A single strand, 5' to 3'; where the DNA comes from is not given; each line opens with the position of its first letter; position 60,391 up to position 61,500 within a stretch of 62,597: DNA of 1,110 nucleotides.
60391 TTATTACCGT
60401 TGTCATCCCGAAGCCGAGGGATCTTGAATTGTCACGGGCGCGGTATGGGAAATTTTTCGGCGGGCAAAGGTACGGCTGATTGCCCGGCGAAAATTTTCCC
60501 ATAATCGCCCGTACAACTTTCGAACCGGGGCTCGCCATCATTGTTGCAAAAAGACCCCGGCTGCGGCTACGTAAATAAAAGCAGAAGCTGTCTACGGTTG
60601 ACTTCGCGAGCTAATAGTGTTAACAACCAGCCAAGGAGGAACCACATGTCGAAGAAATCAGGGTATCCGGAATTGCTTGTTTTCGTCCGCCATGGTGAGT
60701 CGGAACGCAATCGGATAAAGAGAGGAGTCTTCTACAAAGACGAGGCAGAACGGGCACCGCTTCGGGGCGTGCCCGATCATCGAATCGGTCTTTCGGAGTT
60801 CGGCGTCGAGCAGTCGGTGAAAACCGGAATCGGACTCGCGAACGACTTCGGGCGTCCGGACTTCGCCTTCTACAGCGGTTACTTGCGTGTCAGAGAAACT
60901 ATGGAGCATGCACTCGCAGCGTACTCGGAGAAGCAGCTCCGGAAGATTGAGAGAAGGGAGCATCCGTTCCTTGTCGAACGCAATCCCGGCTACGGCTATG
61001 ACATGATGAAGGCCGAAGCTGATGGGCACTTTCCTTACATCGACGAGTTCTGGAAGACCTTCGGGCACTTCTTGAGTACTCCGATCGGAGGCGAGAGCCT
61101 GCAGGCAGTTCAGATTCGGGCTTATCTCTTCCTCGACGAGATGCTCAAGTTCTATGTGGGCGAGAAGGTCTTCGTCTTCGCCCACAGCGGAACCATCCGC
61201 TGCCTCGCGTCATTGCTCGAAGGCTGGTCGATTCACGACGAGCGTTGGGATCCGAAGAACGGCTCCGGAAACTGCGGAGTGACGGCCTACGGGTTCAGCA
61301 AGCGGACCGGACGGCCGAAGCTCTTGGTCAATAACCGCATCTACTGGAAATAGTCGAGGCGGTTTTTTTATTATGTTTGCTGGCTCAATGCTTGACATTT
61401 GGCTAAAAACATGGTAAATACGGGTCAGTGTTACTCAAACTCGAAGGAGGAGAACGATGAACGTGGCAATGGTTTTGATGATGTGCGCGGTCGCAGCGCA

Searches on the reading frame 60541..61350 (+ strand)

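Call 78: search_protein_families(library=pfam, proteins=[window:60541-61350:+], max_evalue=0.0001)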
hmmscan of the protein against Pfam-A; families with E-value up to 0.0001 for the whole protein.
window:60541-61350:+ (270 aa): 1 family
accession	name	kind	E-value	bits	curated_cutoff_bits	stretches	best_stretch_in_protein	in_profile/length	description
PF00300.27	His_Phos_1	-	2.2e-18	67.1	21.7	1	46-262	1-191/194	Histidine phosphatase superfamily (branch 1)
